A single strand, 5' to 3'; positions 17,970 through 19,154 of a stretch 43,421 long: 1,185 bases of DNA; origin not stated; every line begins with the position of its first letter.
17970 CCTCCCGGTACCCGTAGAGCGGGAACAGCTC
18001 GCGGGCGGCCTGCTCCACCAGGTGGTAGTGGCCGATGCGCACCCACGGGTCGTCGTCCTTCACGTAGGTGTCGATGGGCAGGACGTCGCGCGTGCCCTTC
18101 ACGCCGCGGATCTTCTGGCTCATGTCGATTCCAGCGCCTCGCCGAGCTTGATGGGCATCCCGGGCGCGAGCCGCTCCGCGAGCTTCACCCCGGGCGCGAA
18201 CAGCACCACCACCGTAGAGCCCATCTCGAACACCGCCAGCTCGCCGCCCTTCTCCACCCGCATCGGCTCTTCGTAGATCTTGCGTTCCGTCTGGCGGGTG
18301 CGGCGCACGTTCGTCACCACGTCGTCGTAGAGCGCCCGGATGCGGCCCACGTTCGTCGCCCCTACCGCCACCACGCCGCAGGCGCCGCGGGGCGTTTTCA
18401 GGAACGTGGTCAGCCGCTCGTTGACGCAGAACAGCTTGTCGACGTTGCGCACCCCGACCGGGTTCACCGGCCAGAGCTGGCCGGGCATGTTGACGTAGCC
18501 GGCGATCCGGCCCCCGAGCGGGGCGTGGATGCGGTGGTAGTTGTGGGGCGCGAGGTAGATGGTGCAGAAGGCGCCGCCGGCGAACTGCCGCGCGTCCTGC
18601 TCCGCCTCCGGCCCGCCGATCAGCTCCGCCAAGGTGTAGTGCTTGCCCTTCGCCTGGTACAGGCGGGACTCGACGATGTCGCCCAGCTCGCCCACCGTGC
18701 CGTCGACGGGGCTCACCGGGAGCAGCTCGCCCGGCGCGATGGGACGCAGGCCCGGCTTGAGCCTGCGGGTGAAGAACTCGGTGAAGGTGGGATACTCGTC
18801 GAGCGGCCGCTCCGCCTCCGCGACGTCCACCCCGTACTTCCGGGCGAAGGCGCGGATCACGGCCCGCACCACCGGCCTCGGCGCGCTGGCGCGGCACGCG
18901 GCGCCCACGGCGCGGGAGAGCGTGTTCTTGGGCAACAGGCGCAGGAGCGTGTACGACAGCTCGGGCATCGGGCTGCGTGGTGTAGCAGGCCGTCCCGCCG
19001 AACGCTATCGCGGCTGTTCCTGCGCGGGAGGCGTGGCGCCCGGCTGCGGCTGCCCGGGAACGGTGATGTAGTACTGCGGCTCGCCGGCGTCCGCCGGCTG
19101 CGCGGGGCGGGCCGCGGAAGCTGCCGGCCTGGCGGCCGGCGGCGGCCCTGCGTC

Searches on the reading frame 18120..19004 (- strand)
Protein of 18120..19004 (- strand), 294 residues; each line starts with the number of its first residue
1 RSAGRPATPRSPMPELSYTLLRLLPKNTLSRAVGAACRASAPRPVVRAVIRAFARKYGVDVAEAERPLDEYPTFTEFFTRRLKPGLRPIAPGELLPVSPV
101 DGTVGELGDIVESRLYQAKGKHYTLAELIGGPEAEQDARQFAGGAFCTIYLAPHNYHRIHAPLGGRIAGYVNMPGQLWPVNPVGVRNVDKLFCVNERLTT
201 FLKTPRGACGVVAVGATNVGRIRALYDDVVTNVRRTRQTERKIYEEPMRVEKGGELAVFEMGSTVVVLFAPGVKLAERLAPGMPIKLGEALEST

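Call 77: search_protein_families(library=pfam, proteins=[window:18120-19004:-], max_evalue=0.0001)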
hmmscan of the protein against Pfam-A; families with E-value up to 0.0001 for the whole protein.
window:18120-19004:- (294 aa): 1 family
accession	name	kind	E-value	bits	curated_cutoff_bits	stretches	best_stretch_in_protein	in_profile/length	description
PF02666.20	PS_Dcarbxylase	-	1.6e-55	188.3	22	1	74-291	1-196/198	Phosphatidylserine decarboxylase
